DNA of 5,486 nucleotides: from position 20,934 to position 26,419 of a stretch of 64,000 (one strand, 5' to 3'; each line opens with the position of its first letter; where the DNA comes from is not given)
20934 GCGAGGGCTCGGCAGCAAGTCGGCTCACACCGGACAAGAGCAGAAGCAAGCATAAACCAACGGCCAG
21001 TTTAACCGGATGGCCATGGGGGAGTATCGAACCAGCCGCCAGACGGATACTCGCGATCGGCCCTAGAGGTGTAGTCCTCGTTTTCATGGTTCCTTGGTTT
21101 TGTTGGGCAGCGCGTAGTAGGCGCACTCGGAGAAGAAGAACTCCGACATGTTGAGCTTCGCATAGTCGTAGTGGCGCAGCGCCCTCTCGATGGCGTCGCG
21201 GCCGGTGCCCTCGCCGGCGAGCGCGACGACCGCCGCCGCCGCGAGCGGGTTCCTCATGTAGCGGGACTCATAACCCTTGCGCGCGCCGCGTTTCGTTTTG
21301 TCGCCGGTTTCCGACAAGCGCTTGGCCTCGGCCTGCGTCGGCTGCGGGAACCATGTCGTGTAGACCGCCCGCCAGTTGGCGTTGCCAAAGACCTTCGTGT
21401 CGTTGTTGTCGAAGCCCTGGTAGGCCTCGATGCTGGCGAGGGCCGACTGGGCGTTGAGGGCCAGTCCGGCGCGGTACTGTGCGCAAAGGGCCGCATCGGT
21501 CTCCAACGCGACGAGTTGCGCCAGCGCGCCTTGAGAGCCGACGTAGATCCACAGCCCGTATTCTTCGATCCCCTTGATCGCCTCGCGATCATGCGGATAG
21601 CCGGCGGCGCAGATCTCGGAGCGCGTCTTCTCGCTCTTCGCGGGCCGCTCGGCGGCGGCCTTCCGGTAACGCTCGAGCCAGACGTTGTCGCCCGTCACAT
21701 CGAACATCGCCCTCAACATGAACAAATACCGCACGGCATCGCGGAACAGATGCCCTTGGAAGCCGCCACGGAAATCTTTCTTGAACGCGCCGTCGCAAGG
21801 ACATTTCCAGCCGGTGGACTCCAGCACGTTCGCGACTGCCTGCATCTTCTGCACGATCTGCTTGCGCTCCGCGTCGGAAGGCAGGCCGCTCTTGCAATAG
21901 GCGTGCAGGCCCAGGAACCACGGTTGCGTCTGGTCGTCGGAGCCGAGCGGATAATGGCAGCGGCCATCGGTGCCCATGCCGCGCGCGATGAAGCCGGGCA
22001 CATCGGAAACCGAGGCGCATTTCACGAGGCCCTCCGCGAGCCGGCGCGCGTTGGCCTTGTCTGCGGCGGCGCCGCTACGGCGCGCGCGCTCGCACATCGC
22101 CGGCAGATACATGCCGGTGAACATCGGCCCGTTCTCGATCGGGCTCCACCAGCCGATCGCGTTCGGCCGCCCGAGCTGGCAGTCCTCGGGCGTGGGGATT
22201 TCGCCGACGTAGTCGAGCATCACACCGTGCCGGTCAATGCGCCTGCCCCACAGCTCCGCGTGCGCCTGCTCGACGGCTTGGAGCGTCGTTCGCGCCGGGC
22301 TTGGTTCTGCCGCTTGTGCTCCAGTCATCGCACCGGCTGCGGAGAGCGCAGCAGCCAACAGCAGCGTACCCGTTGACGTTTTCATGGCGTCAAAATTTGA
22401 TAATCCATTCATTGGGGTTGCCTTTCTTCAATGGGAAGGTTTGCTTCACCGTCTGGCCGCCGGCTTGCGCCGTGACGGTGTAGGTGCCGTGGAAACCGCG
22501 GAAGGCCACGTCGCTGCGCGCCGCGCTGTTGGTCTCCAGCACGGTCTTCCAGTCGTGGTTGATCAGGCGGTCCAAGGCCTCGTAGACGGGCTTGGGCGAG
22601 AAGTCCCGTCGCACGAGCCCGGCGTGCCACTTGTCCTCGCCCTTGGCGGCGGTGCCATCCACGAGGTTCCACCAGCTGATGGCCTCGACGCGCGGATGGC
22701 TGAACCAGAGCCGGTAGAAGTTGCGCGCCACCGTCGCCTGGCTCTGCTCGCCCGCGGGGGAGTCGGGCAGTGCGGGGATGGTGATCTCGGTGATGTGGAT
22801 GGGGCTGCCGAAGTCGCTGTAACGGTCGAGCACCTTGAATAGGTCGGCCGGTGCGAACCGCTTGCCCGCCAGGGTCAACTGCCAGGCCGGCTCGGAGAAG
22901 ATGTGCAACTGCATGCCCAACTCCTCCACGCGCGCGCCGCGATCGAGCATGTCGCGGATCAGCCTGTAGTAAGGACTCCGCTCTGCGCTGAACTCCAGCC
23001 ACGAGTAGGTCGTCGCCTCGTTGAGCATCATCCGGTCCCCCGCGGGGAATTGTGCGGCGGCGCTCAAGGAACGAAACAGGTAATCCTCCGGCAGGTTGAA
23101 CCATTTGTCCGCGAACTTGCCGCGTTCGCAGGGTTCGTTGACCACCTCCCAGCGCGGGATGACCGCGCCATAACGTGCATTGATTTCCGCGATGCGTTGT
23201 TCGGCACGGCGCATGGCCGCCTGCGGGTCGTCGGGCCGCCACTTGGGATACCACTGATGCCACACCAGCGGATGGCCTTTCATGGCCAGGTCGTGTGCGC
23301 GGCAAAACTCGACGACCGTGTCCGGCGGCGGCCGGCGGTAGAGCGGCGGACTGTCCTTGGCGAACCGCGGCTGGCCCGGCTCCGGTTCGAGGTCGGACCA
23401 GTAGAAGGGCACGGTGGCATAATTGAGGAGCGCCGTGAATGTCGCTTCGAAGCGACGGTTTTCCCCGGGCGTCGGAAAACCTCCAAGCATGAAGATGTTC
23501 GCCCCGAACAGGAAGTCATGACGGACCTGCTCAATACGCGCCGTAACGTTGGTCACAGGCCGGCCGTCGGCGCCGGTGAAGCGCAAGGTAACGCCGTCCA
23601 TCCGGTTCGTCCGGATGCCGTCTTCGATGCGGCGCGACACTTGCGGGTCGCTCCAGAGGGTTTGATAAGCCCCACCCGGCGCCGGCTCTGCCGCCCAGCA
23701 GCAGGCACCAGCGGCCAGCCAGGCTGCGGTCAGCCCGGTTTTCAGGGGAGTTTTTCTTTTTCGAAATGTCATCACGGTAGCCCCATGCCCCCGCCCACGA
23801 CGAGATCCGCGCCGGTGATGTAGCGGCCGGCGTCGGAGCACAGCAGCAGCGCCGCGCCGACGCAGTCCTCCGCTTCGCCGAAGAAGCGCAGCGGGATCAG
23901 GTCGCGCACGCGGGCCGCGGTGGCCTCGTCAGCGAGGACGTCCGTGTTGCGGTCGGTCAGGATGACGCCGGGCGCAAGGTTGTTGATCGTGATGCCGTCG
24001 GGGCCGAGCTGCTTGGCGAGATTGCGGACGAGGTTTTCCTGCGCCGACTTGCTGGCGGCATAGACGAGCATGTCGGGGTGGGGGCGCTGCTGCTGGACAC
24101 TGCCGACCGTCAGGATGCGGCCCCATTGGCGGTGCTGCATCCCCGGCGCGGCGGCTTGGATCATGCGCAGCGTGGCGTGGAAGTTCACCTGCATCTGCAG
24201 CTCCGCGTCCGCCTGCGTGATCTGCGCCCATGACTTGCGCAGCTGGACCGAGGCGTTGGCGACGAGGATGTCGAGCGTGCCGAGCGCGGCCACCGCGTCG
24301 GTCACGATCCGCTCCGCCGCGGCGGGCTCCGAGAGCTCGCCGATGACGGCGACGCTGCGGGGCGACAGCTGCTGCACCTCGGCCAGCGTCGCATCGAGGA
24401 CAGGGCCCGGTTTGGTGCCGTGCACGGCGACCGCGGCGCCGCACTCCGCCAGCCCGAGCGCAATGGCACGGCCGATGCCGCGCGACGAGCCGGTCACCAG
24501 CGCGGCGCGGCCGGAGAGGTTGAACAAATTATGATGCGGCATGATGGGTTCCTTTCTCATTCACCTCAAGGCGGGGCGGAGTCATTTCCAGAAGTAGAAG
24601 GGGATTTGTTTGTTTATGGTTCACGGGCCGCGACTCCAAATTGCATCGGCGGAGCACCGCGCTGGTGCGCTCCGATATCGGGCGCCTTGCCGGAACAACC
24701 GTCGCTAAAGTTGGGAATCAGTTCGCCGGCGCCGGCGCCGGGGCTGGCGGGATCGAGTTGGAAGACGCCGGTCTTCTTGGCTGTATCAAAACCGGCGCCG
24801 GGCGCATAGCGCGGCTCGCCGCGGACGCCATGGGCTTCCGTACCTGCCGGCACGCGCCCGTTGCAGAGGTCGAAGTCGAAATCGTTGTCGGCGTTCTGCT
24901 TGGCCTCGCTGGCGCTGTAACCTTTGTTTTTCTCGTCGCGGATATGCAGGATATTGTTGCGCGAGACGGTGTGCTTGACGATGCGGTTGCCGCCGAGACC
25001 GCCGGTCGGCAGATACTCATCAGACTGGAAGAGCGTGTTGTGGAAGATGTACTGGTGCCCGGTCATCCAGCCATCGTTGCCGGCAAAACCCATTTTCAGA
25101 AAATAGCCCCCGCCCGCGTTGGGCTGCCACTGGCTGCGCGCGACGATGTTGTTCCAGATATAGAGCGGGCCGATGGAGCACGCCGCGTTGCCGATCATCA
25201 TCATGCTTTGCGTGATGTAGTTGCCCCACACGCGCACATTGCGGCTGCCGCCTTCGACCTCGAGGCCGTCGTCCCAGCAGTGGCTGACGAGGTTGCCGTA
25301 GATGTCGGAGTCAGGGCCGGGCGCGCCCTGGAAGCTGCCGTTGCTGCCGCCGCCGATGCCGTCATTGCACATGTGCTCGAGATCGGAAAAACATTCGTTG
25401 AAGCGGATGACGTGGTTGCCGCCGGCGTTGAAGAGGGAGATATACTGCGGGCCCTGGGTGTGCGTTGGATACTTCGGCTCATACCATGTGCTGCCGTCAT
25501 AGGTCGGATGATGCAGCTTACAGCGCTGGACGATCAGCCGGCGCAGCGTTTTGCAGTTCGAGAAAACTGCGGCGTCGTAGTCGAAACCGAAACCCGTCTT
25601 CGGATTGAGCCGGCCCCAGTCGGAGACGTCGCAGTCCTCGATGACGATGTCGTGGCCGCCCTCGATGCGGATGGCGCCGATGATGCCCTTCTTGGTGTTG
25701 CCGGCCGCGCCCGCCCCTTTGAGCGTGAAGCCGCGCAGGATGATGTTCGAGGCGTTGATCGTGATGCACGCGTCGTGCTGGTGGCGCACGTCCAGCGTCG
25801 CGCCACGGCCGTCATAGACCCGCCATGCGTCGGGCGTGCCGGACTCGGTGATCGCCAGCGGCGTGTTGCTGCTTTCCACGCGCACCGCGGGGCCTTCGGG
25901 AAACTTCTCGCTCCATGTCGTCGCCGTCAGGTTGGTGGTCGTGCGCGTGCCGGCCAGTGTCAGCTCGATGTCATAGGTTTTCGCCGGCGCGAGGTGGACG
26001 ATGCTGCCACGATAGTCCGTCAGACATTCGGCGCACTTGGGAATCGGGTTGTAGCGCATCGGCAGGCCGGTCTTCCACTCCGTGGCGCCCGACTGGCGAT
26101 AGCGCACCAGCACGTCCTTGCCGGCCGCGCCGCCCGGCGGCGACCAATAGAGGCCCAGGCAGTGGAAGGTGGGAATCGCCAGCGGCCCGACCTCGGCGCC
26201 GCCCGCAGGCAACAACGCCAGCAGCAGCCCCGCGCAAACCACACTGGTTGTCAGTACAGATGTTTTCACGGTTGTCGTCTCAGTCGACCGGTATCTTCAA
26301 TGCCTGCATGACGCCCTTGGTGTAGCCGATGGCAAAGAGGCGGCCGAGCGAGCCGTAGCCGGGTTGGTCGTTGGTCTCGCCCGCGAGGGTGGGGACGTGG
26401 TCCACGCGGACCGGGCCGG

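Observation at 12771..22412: Duplicated two-gene cassette of two uncharacterised secreted protein families, bracketing a beta-helix protein and an LVIVD propeller inside a glucuronoxylan/hexuronate locus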

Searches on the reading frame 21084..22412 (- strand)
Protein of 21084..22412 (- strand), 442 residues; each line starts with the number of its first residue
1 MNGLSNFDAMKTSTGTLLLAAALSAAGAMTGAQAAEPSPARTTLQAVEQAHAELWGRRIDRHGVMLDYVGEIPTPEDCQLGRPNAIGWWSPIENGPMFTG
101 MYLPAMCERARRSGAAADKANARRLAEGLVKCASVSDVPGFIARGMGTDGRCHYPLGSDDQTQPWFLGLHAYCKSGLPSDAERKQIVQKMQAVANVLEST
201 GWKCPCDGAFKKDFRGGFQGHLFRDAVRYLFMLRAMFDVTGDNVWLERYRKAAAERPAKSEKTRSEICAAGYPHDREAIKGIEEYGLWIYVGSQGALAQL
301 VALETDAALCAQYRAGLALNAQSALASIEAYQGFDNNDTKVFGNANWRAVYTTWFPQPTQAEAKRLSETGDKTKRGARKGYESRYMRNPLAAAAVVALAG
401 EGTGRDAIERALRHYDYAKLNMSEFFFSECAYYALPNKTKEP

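Call 9: search_protein_families(library=pfam, proteins=[window:21084-22412:-], max_evalue=1)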
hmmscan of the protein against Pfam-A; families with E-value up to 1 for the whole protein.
window:21084-22412:- (442 aa): 0 families

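Call 12: search_protein_families(library=ncbifam, proteins=[window:21084-22412:-], max_evalue=1)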
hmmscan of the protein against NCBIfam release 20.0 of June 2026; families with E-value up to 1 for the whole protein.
window:21084-22412:- (442 aa): 0 families

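Call 24: find_homologous_proteins(query=window:21084-22412:-, max_evalue=0.00001)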
Query window:21084-22412:- (442 aa): 673 proteins with E <= 0.00001 among 8000 candidates; the best 120 are listed.
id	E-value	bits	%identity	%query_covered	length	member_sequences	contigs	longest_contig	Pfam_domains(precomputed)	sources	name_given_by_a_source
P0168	4.4e-270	914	89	100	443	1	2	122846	-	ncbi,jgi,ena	jgi:hypothetical protein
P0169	7.2e-252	854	86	97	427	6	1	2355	-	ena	-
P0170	2.9e-248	842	81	100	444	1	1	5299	-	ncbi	-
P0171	4.3e-246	835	88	90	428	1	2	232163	-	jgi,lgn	jgi:hypothetical protein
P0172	4.7e-241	818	84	95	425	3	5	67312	-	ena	-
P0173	7.0e-240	814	83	97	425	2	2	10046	-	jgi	jgi:hypothetical protein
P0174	8.1e-232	788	81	95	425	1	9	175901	-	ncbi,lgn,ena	-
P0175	2.8e-230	783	77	97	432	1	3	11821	-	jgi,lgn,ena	-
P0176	1.2e-227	774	76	97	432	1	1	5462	-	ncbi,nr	ncbi:MAG: hypothetical protein NTY01_11895 [Verrucomicrobia bacterium]|nr:hypothetical protein [Verr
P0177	6.4e-227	772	79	91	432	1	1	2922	-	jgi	jgi:hypothetical protein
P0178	1.5e-224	764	79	91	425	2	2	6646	-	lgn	-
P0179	2.0e-224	763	75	99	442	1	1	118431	-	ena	-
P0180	3.4e-224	763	78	92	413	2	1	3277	-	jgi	-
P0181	3.3e-223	759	75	96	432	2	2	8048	-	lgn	-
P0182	3.9e-221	753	75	96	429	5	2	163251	-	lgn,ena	-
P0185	4.0e-220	749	77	93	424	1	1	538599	-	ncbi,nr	ncbi:MAG: hypothetical protein HZA88_21270 [Verrucomicrobia bacterium]|nr:hypothetical protein [Verr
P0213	1.1e-210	718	73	97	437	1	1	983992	-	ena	-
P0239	3.9e-204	697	72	91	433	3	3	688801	-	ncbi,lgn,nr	ncbi:MAG: hypothetical protein NTW52_18970 [Planctomycetota bacterium]|nr:hypothetical protein [Plan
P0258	4.4e-201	687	69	95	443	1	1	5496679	-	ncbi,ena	-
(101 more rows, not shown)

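Call 37: find_encoding_contigs(protein=P0258, flank=10000, max_places=2)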
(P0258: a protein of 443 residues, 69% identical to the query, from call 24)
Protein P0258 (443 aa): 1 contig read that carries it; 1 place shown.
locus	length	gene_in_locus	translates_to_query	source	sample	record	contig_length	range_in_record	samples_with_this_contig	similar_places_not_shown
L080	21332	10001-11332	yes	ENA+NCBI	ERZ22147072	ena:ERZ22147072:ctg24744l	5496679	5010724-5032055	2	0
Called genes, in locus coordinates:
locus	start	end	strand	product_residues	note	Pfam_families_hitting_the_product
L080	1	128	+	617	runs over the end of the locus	PF00111:Fer2, PF17650:RACo_linker, PF17651:Raco_middle, PF14574:RACo_C_ter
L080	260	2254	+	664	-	PF00753:Lactamase_B, PF12706:Lactamase_B_2 (weak), PF23023:Anti-Pycsar_Apyc1 (faint), PF00753:Lactamase_B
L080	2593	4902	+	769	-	-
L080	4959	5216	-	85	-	PF00542:Ribosomal_L12 (weak)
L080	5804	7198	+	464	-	PF01408:GFO_IDH_MocA, PF19051:GFO_IDH_MocA_C2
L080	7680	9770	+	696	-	PF05426:Alginate_lyase, PF07940:Hepar_II_III_C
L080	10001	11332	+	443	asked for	-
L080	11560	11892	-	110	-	PF01521:Fe-S_biosyn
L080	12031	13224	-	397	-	PF00266:Aminotran_5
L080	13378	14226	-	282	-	-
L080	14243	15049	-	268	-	-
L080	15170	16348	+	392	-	PF22842:Pel9A-like_beta_helix (faint)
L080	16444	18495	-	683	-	PF14508:GH97_N, PF10566:Glyco_hydro_97, PF14509:GH97_C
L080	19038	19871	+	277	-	PF01261:AP_endonuc_2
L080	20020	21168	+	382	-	PF01408:GFO_IDH_MocA, PF02894:GFO_IDH_MocA_C, PF22725:GFO_IDH_MocA_C3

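Call 80: find_encoding_contigs(protein=P0185, flank=8000, max_places=1)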
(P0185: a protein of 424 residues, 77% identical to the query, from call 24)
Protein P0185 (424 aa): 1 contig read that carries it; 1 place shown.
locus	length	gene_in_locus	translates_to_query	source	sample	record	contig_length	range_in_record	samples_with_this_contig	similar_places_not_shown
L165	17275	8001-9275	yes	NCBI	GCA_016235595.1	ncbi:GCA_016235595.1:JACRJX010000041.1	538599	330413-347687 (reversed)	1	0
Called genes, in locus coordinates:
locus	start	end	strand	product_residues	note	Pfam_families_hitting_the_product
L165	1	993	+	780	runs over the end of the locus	-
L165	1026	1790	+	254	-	PF23441:SDR (weak), PF00106:adh_short, PF08659:KR (weak), PF13561:adh_short_C2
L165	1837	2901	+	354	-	PF01261:AP_endonuc_2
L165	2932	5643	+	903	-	PF01074:Glyco_hydro_38N, PF17677:Glyco_hydro38C2 (weak)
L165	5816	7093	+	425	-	PF00083:Sugar_tr (faint), PF07690:MFS_1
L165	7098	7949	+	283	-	PF00106:adh_short, PF08659:KR (weak), PF13561:adh_short_C2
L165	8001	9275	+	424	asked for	-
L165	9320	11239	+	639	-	PF26410:GH5_mannosidase, PF00150:Cellulase (weak)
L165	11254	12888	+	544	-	PF08306:Glyco_hydro_98M (weak)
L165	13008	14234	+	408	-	PF04230:PS_pyruv_trans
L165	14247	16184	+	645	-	PF00251:Glyco_hydro_32N, PF04616:Glyco_hydro_43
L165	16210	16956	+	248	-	PF03737:RraA-like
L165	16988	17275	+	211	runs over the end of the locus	PF18306:LDcluster4, PF03641:Lysine_decarbox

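Call 81: find_encoding_contigs(protein=P0213, flank=8000, max_places=1)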
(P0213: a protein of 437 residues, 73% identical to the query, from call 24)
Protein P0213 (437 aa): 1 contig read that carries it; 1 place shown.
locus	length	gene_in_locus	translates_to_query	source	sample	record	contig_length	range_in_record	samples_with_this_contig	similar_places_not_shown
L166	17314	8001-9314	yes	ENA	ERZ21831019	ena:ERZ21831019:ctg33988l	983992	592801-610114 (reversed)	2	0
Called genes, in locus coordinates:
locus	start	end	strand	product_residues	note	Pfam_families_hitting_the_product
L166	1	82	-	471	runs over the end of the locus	PF02321:OEP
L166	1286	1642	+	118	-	-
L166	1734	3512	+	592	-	PF25919:BSH_CusB, PF25973:BSH_CzcB, PF25869:3HB_CusB (weak), PF25954:Beta-barrel_RND_2, PF25975:CzcB_C, PF25989:YknX_C (faint)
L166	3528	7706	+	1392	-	PF00873:ACR_tran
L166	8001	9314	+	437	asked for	-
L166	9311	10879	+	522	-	PF01266:DAO (faint), PF04820:Trp_halogenase (faint), PF07992:Pyr_redox_2 (faint), PF12831:FAD_oxidored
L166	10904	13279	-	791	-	PF02018:CBM_4_9 (weak), PF22848:ASD1_dom, PF06964:Alpha-L-AF_C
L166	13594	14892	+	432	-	PF15902:Sortilin-Vps10 (faint)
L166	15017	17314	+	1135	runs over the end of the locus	-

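Call 82: find_encoding_contigs(protein=P0239, flank=8000, max_places=1)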
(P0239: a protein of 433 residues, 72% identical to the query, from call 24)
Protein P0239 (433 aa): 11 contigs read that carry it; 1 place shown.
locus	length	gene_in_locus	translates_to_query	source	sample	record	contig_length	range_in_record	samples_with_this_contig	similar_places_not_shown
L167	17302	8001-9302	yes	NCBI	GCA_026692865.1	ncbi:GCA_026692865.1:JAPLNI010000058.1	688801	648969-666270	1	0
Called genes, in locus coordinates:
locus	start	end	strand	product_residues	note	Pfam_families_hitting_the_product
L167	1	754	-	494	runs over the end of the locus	PF00884:Sulfatase, PF01663:Phosphodiest (faint), PF16347:SGSH_C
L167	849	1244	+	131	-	-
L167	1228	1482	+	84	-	-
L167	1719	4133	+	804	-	PF07635:PSCyt1, PF07626:PSD3, PF07637:PSD5, PF07631:PSD4, PF07627:PSCyt3, PF07624:PSD2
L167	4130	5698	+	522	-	PF00884:Sulfatase, PF16347:SGSH_C (faint)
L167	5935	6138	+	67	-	-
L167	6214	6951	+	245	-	PF07081:DUF1349 (weak)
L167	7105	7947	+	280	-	PF00930:DPPIV_N (faint), PF07676:PD40 (faint), PF26550:Tricorn_2nd, PF26549:Tricorn_N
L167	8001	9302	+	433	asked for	-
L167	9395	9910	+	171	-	PF12708:Pect-lyase_RHGA_epim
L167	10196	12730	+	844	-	PF23500:DUF7133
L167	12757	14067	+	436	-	PF07586:HXXSHH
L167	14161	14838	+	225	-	PF06439:3keto-disac_hyd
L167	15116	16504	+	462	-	PF00884:Sulfatase, PF01663:Phosphodiest (faint), PF16347:SGSH_C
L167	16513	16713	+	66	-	-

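Call 84: find_encoding_contigs(protein=P0168, flank=10000, max_places=1)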
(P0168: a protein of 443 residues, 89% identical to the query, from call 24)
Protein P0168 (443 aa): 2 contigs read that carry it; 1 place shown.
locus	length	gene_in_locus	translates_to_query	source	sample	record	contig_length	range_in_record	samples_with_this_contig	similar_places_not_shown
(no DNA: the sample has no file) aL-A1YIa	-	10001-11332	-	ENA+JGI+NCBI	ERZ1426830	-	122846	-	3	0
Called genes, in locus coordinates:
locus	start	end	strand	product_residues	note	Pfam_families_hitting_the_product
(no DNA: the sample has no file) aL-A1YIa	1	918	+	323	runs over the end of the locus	PF03786:UxuA, PF01261:AP_endonuc_2, PF03786:UxuA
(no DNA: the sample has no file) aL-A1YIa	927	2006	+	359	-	PF01263:Aldose_epim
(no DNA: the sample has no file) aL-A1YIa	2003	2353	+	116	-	-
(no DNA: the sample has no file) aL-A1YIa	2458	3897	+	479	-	PF04734:Ceramidase_alk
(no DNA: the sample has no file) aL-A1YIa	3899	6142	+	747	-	PF19773:DUF6259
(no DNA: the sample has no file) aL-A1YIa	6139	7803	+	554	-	-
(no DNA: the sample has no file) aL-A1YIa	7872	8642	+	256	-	PF23441:SDR, PF00106:adh_short, PF08659:KR (weak), PF13561:adh_short_C2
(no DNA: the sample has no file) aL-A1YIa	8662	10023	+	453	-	PF00331:Glyco_hydro_10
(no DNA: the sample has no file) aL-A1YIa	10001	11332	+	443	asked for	-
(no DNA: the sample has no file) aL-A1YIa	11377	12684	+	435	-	-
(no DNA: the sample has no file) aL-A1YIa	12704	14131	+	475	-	-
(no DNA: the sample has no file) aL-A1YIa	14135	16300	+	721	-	PF08309:LVIVD (weak)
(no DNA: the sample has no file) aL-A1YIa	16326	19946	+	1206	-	-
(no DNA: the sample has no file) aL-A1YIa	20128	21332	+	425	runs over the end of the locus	PF00083:Sugar_tr (weak), PF07690:MFS_1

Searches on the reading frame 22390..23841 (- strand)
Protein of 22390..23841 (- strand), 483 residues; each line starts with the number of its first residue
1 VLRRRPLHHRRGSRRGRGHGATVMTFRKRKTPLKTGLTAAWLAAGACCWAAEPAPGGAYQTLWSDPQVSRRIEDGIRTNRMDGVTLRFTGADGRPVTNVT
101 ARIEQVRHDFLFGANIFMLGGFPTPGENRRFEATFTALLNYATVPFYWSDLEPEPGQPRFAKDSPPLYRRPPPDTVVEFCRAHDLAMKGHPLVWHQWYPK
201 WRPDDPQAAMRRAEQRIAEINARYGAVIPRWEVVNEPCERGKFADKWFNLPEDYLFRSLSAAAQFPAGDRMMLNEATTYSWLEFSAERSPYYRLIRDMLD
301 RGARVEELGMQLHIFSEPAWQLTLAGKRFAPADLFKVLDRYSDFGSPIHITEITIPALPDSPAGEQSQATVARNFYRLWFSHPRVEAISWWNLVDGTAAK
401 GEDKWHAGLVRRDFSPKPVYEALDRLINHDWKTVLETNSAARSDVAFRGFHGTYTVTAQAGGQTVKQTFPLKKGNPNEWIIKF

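Call 16: search_protein_families(library=pfam, proteins=[window:22390-23841:-], max_evalue=0.001)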
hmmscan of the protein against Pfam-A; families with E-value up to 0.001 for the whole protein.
window:22390-23841:- (483 aa): 1 family
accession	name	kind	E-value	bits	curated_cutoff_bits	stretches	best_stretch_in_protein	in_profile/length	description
PF00331.26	Glyco_hydro_10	-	5e-29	102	22.1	1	174-423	63-308/311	Glycosyl hydrolase family 10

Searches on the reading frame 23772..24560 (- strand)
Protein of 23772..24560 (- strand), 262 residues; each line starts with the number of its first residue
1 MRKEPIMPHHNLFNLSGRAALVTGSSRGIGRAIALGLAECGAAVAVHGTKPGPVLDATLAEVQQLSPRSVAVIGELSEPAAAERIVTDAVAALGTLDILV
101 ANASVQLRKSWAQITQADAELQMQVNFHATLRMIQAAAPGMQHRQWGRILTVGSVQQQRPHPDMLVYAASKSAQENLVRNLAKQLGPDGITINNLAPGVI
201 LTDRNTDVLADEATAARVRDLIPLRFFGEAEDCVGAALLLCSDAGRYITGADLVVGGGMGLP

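Call 16: search_protein_families(library=pfam, proteins=[window:23772-24560:-], max_evalue=0.001)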
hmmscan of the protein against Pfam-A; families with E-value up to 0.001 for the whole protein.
window:23772-24560:- (262 aa): 4 families
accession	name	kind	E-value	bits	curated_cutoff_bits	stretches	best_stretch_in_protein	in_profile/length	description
PF13561.12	adh_short_C2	-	2.2e-49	168.6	27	1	26-259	5-235/236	Enoyl-(Acyl carrier protein) reductase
PF00106.31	adh_short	-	1.4e-44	152.4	26.6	1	19-211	2-193/195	short chain dehydrogenase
PF08659.16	KR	-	6.2e-06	26.7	22.6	1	21-184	4-166/180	KR domain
PF23441.1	SDR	-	4.6e-05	23.4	27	1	19-257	9-253/258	SDR-like rossmann domain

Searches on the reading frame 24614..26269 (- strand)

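Call 16: search_protein_families(library=pfam, proteins=[window:24614-26269:-], max_evalue=0.001)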
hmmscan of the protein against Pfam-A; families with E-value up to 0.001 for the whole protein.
window:24614-26269:- (551 aa): 0 families

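Call 46: search_protein_families(library=pfam, proteins=[window:24614-26269:-], max_evalue=0.01)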
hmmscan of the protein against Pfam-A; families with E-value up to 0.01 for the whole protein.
window:24614-26269:- (551 aa): 1 family
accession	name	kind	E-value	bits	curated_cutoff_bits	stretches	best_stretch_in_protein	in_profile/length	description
PF13229.12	Beta_helix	-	0.0087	16.1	25.9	0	191-356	16-138/158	Right handed beta helix region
